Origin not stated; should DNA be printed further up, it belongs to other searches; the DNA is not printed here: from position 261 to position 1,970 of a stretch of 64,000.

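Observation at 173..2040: Candidate His-Xaa-Ser (HxsA/HxsB-like) RiPP system in an archaeon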

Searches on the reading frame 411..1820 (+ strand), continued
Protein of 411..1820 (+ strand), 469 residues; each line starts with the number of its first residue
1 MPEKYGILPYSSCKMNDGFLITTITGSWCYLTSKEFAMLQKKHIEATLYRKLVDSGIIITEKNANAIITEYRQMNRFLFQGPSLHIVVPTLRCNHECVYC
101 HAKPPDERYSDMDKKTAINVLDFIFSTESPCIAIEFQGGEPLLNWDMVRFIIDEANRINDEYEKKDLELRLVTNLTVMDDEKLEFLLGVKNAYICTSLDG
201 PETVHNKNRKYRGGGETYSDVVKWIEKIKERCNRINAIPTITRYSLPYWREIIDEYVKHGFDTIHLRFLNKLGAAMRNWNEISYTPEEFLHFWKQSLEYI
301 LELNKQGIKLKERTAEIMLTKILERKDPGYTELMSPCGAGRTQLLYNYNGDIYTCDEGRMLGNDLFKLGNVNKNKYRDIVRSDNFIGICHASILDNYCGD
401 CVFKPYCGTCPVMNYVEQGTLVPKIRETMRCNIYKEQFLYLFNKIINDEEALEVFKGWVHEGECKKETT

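Call 24: search_protein_families(library=ncbifam, proteins=[L041:7395-8561:+, L048:7409-8560:+, L074:7400-8512:+, L066:7374-8411:+, L025:7392-8492:+, L002:5373-5756:+, L004:5284-5757:+, L015:1217-1696:+], max_evalue=0.001)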
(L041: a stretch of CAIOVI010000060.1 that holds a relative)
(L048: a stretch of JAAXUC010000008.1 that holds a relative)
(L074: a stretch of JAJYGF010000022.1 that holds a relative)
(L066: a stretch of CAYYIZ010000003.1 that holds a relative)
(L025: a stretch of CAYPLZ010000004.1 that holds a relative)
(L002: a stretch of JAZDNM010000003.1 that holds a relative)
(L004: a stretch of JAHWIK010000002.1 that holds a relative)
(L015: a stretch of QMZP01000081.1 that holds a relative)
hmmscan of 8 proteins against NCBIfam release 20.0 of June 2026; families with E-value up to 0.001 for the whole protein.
L041:7395-8561:+ (388 aa): 67 families (the best 25 are shown)
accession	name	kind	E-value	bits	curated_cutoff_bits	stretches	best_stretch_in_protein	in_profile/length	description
NF047865.1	rSAM_PapB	equivalog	8.5e-51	173.1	340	1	24-335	7-313/330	PapB family radical SAM/SPASM ranthipeptide maturase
TIGR03978.1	rSAM_paired_1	equivalog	1.5e-33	116.2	370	1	9-171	71-233/466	His-Xaa-Ser system radical SAM maturase HxsB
TIGR04068.1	rSAM_ocin_clost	equivalog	5.3e-33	114.6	500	1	29-178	93-245/462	Cys-rich peptide radical SAM maturase CcpM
TIGR03942.1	sulfatase_rSAM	equivalog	7.1e-33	114.2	349.45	1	29-363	10-347/363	anaerobic sulfatase maturase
TIGR04064.1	rSAM_nif11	equivalog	6.6e-30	104.2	518.7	1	20-334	78-396/459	nif11-like peptide radical SAM maturase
TIGR03906.1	quino_hemo_SAM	equivalog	2.6e-29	102.2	453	1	21-335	97-411/467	quinohemoprotein amine dehydrogenase maturation protein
TIGR03974.1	rSAM_six_Cys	equivalog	3.4e-29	102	425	1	22-346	99-426/451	thioether cross-link-forming SCIFF peptide maturase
TIGR04115.1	rSAM_Cxxx_rpt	equivalog_domain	4.2e-27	95.6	350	1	29-328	11-319/359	radical SAM peptide maturase, CXXX-repeat target family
NF041298.1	rSAM_mat_DynA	equivalog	2.1e-25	89.5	450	1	29-281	10-271/356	dynobactin maturation radical SAM/SPASM protein DynA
TIGR04280.1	geopep_mat_rSAM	hypoth_equivalog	5.4e-25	88.2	400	1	20-316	88-377/428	geopeptide radical SAM maturase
NF040492.1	not_ScfB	exception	7.3e-24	84.5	855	1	28-346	103-425/450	ScfB-related radical SAM/SPASM orphan maturase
NF041707.1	rSAM_YhhB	equivalog_domain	9.2e-24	84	445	1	29-256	11-244/369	cyclophane-forming radical SAM/SPASM peptide maturase YhhB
NF035951.1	rSAM_RumMC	equivalog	2.3e-22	79.4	720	1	28-165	120-259/510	RumMC family radical SAM sactipeptide maturase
TIGR04261.1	rSAM_GlyRichRpt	subfamily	1.5e-21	76.9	310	1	30-328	7-313/363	cyclophane-forming radical SAM/SPASM peptide maturase GrrM/OscB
NF038170.1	lachnocin_rSAM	equivalog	7.4e-21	74.5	550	1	26-334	82-391/440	lachnocin radical SAM maturase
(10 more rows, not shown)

L048:7409-8560:+ (383 aa): 72 families (the best 25 are shown)
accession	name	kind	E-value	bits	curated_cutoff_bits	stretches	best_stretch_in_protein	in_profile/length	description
NF047865.1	rSAM_PapB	equivalog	2.5e-54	184.7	340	1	23-330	8-313/330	PapB family radical SAM/SPASM ranthipeptide maturase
TIGR04068.1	rSAM_ocin_clost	equivalog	8.8e-37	127.1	500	1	27-211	93-277/462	Cys-rich peptide radical SAM maturase CcpM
TIGR03978.1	rSAM_paired_1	equivalog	7.5e-35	120.6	370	1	26-163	91-227/466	His-Xaa-Ser system radical SAM maturase HxsB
TIGR04064.1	rSAM_nif11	equivalog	1.8e-34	119.2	518.7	1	9-203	69-262/459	nif11-like peptide radical SAM maturase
TIGR03974.1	rSAM_six_Cys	equivalog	5.1e-31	108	425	1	21-364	100-445/451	thioether cross-link-forming SCIFF peptide maturase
TIGR04115.1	rSAM_Cxxx_rpt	equivalog_domain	1.4e-30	107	350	1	27-329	11-325/359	radical SAM peptide maturase, CXXX-repeat target family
TIGR03942.1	sulfatase_rSAM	equivalog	4.5e-29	101.7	349.45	1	27-331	10-322/363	anaerobic sulfatase maturase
TIGR03906.1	quino_hemo_SAM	equivalog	9.3e-28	97.1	453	1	19-350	97-430/467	quinohemoprotein amine dehydrogenase maturation protein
NF041298.1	rSAM_mat_DynA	equivalog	5.9e-27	94.6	450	1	27-330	10-318/356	dynobactin maturation radical SAM/SPASM protein DynA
TIGR04280.1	geopep_mat_rSAM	hypoth_equivalog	5.1e-25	88.3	400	1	25-163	91-230/428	geopeptide radical SAM maturase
NF040492.1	not_ScfB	exception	8.2e-24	84.3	855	1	26-332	103-414/450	ScfB-related radical SAM/SPASM orphan maturase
NF035951.1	rSAM_RumMC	equivalog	1.3e-23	83.5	720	1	26-161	120-257/510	RumMC family radical SAM sactipeptide maturase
NF041707.1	rSAM_YhhB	equivalog_domain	2.3e-23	82.7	445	1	26-233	10-223/369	cyclophane-forming radical SAM/SPASM peptide maturase YhhB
NF038170.1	lachnocin_rSAM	equivalog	1.4e-21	76.8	550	1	25-331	83-396/440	lachnocin radical SAM maturase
TIGR04269.1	SAM_SPASM_FxsB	subfamily_domain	2e-20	73.2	370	1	26-237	10-229/363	FxsB family cyclophane-forming radical SAM/SPASM peptide maturase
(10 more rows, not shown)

L074:7400-8512:+ (370 aa): 79 families (the best 25 are shown)
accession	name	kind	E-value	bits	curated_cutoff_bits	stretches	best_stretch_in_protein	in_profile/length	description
NF047865.1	rSAM_PapB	equivalog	1.1e-51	176.1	340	1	9-320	4-313/330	PapB family radical SAM/SPASM ranthipeptide maturase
TIGR03978.1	rSAM_paired_1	equivalog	2.6e-39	135.3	370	2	13-224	88-300/466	His-Xaa-Ser system radical SAM maturase HxsB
TIGR04068.1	rSAM_ocin_clost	equivalog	7.1e-39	134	500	1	8-156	84-235/462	Cys-rich peptide radical SAM maturase CcpM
TIGR04064.1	rSAM_nif11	equivalog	3.1e-36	125.1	518.7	1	8-153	78-224/459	nif11-like peptide radical SAM maturase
TIGR03942.1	sulfatase_rSAM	equivalog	5.6e-33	114.5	349.45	1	17-350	10-352/363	anaerobic sulfatase maturase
TIGR03974.1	rSAM_six_Cys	equivalog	3.4e-31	108.6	425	1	8-349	97-443/451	thioether cross-link-forming SCIFF peptide maturase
NF040492.1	not_ScfB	exception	2.4e-29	102.5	855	1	2-333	89-426/450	ScfB-related radical SAM/SPASM orphan maturase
NF041298.1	rSAM_mat_DynA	equivalog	7.7e-28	97.5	450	1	15-321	8-319/356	dynobactin maturation radical SAM/SPASM protein DynA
TIGR03906.1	quino_hemo_SAM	equivalog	1.1e-27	96.8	453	1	9-191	95-281/467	quinohemoprotein amine dehydrogenase maturation protein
NF038170.1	lachnocin_rSAM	equivalog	2.4e-25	89.3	550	1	8-320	76-392/440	lachnocin radical SAM maturase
NF035951.1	rSAM_RumMC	equivalog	1.1e-24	87.1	720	1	8-179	112-290/510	RumMC family radical SAM sactipeptide maturase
TIGR04280.1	geopep_mat_rSAM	hypoth_equivalog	1.7e-24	86.6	400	1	12-153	88-230/428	geopeptide radical SAM maturase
NF041707.1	rSAM_YhhB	equivalog_domain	6.7e-24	84.5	445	1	14-344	8-354/369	cyclophane-forming radical SAM/SPASM peptide maturase YhhB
TIGR04115.1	rSAM_Cxxx_rpt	equivalog_domain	1.1e-23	84.3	350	1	8-321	2-325/359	radical SAM peptide maturase, CXXX-repeat target family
NF038107.1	rSAM_NF038107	equivalog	1.5e-23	83.3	600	1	11-164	88-244/444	Cys-every-fifth radical SAM/SPASM peptide maturase CefB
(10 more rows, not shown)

L066:7374-8411:+ (345 aa): 60 families (the best 25 are shown)
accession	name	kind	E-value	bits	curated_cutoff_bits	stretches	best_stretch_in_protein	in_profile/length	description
NF047865.1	rSAM_PapB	equivalog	7.7e-43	147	340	1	8-309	3-313/330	PapB family radical SAM/SPASM ranthipeptide maturase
TIGR04068.1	rSAM_ocin_clost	equivalog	3.5e-30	105.3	500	1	10-153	86-235/462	Cys-rich peptide radical SAM maturase CcpM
TIGR03978.1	rSAM_paired_1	equivalog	2.4e-29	102.4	370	1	17-215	92-296/466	His-Xaa-Ser system radical SAM maturase HxsB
TIGR03974.1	rSAM_six_Cys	equivalog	2.3e-25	89.4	425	1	9-337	98-439/451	thioether cross-link-forming SCIFF peptide maturase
TIGR03942.1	sulfatase_rSAM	equivalog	4.6e-24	85.2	349.45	1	15-339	8-349/363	anaerobic sulfatase maturase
NF040492.1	not_ScfB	exception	4.7e-24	85.1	855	1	16-334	103-435/450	ScfB-related radical SAM/SPASM orphan maturase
TIGR04064.1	rSAM_nif11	equivalog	4e-23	81.9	518.7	1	6-151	76-225/459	nif11-like peptide radical SAM maturase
NF041298.1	rSAM_mat_DynA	equivalog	3.2e-22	79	450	1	18-180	11-178/356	dynobactin maturation radical SAM/SPASM protein DynA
TIGR03906.1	quino_hemo_SAM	equivalog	7.1e-22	77.7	453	1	9-335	95-435/467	quinohemoprotein amine dehydrogenase maturation protein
NF041707.1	rSAM_YhhB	equivalog_domain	9.8e-22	77.3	445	1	17-156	11-158/369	cyclophane-forming radical SAM/SPASM peptide maturase YhhB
TIGR04115.1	rSAM_Cxxx_rpt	equivalog_domain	4.4e-20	72.5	350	1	14-307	8-321/359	radical SAM peptide maturase, CXXX-repeat target family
NF038170.1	lachnocin_rSAM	equivalog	1.2e-19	70.5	550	1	5-312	73-393/440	lachnocin radical SAM maturase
NF038283.1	viperin_w_prok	equivalog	2.1e-18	66.5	180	1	13-250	7-243/281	viperin family antiviral radical SAM protein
TIGR02666.1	moaA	equivalog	7.6e-17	61.3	284.05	1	10-252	12-277/336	GTP 3',8-cyclase MoaA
TIGR04083.1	rSAM_pep_methan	hypoth_equivalog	9.5e-17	60.9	300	1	17-183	9-171/376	TIGR04083 family peptide-modifying radical SAM enzyme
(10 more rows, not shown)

L025:7392-8492:+ (366 aa): 78 families (the best 25 are shown)
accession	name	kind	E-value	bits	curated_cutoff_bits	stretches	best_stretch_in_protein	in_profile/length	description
TIGR04082.1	rSAM_for_selen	equivalog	8.1e-48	163.4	350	1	5-333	195-515/516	thio(seleno)oxazole modification radical SAM maturase SbtM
TIGR04340.1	rSAM_ACGX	hypoth_equivalog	9e-45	153.4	400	2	8-210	2-200/341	radical SAM/SPASM domain protein, ACGX system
TIGR04053.2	TIGR04053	equivalog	4.2e-39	134.8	395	2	5-221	4-216/366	TIGR04053 family radical SAM/SPASM domain-containing protein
NF041298.1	rSAM_mat_DynA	equivalog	6e-36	124.2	450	1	16-338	8-344/356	dynobactin maturation radical SAM/SPASM protein DynA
TIGR04545.1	rSAM_ahbD_hemeb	equivalog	3.6e-35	122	500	2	12-222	3-208/339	heme b synthase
TIGR04055.1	rSAM_NirJ2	equivalog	7.5e-35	121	500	1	12-333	3-322/326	putative heme d1 biosynthesis radical SAM protein NirJ2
TIGR03962.1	mycofact_rSAM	equivalog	2.2e-33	115.9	265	1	11-334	14-332/339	mycofactocin radical SAM maturase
TIGR04133.1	rSAM_w_lipo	hypoth_equivalog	7.3e-33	113.9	425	1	10-316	25-332/350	TIGR04133 family radical SAM/SPASM protein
TIGR04054.1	rSAM_NirJ1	equivalog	9.1e-33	113.4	650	1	12-217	39-238/387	putative heme d1 biosynthesis radical SAM protein NirJ1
TIGR04051.1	rSAM_NirJ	equivalog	1e-32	113.5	515.45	1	13-197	6-184/354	heme d1 biosynthesis radical SAM protein NirJ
TIGR04546.1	rSAM_ahbC_deAc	equivalog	1e-32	113.4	650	1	11-222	41-246/390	12,18-didecarboxysiroheme deacetylase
NF050035.1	rSAM_WgK_link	exception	1.5e-32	113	650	2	4-183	4-177/367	radical SAM/SPASM peptide maturase WgkB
TIGR04303.1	GeoRSP_rSAM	equivalog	4.4e-32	112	400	1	10-334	6-325/325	GeoRSP system radical SAM/SPASM protein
TIGR02109.1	PQQ_syn_pqqE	equivalog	1.2e-31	110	381.35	1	12-335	10-332/358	pyrroloquinoline quinone biosynthesis protein PqqE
TIGR04347.1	pseudo_SAM_Halo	equivalog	3.9e-29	102.1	525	2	12-181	41-203/390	TIGR04347 family pseudo-SAM/SPASM protein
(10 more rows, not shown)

L002:5373-5756:+ (127 aa): 1 family
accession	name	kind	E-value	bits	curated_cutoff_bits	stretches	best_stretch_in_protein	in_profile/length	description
TIGR03976.1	chp_LLNDYxLRE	equivalog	1.5e-11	44.5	50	1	17-100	2-87/90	His-Xaa-Ser system protein HxsD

L004:5284-5757:+ (157 aa): 2 families
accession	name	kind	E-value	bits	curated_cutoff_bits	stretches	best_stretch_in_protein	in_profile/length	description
TIGR03976.1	chp_LLNDYxLRE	equivalog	2.5e-13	50.2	50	1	18-100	2-86/90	His-Xaa-Ser system protein HxsD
NF038315.1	HxsD_rel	equivalog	9.4e-05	22.5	41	1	16-74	2-58/62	HxsD-like protein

L015:1217-1696:+ (159 aa): 2 families
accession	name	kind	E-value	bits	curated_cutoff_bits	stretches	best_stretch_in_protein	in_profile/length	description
TIGR03976.1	chp_LLNDYxLRE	equivalog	9.8e-15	54.7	50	1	35-116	3-85/90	His-Xaa-Ser system protein HxsD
NF038315.1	HxsD_rel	equivalog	9.8e-06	25.7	41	1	33-92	3-59/62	HxsD-like protein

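Call 26: find_homologous_proteins(query=L001:8292-9788:+)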
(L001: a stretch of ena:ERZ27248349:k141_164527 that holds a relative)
Query L001:8292-9788:+ (499 aa): 45 proteins with E <= 0.001 among 8000 candidates.
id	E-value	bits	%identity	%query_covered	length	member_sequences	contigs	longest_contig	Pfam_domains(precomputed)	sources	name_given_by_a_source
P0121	0.0e+0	1113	100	100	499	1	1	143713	PF27806.1,PF04055.28,PF13353.12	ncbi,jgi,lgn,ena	-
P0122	8.3e-94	333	46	66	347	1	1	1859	PF04055.28,PF13353.12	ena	-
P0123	4.4e-82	295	44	67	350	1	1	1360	PF04055.28,PF13353.12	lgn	-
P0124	3.5e-80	288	45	66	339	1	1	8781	PF04055.28,PF13353.12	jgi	-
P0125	2.6e-79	285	42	66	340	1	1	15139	PF04055.28,PF13353.12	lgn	-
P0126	4.5e-79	285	44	66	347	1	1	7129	PF04055.28,PF13353.12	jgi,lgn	-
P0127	1.6e-76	276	45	66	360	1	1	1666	PF04055.28,PF13353.12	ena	-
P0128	3.5e-76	275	42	65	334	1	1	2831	PF04055.28,PF13353.12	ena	-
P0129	3.7e-76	275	40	66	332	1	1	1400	PF04055.28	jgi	jgi:hypothetical protein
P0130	2.1e-74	269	40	66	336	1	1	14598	PF04055.28,PF13353.12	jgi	jgi:MoaA/NifB/PqqE/SkfB family radical SAM enzyme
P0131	1.0e-72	264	43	66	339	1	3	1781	PF04055.28,PF13353.12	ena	-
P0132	1.9e-69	253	42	66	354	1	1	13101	PF04055.28,PF13353.12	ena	-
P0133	4.0e-68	249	40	72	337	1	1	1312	PF04055.28,PF13353.12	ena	-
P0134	8.6e-67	244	39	66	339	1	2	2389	PF04055.28,PF13353.12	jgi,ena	-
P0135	1.0e-63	234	40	66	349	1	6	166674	PF04055.28,PF13353.12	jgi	jgi:organic radical activating enzyme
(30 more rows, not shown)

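Call 27: find_encoding_contigs(protein=P0125, flank=6000, max_places=2)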
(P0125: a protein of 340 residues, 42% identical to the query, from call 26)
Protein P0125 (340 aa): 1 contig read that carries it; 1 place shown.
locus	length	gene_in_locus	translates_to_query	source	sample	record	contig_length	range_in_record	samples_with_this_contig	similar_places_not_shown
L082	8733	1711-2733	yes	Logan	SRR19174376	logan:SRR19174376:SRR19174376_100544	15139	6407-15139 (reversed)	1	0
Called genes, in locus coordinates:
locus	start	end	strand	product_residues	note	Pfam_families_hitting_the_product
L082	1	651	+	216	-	?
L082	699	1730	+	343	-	PF13353:Fer4_12, PF04055:Radical_SAM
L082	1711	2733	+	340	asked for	PF04055:Radical_SAM, PF13353:Fer4_12 (weak)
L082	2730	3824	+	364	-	PF00155:Aminotran_1_2, PF01041:DegT_DnrJ_EryC1, PF01053:Cys_Met_Meta_PP (weak)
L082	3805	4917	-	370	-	PF04055:Radical_SAM, PF13186:SPASM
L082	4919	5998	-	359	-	PF20706:GT4-conflict, PF00534:Glycos_transf_1, PF13692:Glyco_trans_1_4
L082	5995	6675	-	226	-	PF10096:DUF2334, PF01522:Polysacc_deac_1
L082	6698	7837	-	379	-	PF04101:Glyco_tran_28_C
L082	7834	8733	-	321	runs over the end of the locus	PF04055:Radical_SAM, PF13186:SPASM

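Call 28: find_encoding_contigs(protein=P0130, flank=6000, max_places=2)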
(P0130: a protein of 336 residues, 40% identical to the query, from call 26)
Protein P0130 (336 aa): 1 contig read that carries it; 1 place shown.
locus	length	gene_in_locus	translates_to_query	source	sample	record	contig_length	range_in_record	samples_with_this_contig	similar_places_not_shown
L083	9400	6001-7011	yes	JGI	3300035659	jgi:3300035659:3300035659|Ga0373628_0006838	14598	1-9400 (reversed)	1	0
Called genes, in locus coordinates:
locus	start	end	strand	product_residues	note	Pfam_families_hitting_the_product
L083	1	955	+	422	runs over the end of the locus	PF00919:UPF0004, PF04055:Radical_SAM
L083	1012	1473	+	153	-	-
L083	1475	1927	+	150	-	PF27806:HxsD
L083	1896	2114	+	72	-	-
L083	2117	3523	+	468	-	PF13353:Fer4_12, PF04055:Radical_SAM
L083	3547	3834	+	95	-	-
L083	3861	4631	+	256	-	-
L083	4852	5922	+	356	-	PF04101:Glyco_tran_28_C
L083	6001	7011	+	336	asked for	PF13353:Fer4_12 (weak), PF04055:Radical_SAM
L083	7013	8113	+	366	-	PF00155:Aminotran_1_2, PF01041:DegT_DnrJ_EryC1, PF01053:Cys_Met_Meta_PP (weak)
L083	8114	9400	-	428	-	?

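Call 29: find_encoding_contigs(protein=P0135, flank=6000, max_places=2)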
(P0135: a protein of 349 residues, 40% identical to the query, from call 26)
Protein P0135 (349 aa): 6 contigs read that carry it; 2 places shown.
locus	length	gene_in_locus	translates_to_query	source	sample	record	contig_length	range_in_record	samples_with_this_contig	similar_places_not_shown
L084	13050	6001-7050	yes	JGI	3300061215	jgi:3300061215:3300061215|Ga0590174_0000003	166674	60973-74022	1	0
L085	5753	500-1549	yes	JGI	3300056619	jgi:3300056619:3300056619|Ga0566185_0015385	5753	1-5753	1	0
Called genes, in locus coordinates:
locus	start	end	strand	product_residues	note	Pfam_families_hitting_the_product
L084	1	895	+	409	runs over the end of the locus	PF04932:Wzy_C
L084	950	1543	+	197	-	-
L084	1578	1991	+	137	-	PF27806:HxsD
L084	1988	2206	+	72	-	-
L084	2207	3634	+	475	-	PF04055:Radical_SAM, PF13353:Fer4_12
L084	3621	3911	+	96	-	-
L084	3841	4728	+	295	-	-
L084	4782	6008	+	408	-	PF04101:Glyco_tran_28_C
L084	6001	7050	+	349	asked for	PF04055:Radical_SAM, PF13353:Fer4_12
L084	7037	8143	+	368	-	PF00155:Aminotran_1_2 (weak), PF01041:DegT_DnrJ_EryC1, PF01053:Cys_Met_Meta_PP, PF00266:Aminotran_5 (weak)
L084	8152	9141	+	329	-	-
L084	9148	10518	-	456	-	PF00733:Asn_synthase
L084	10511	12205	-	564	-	PF10096:DUF2334 (weak), PF04055:Radical_SAM, PF13353:Fer4_12 (weak)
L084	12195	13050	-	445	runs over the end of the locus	PF04055:Radical_SAM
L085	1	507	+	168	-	?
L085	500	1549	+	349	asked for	PF04055:Radical_SAM, PF13353:Fer4_12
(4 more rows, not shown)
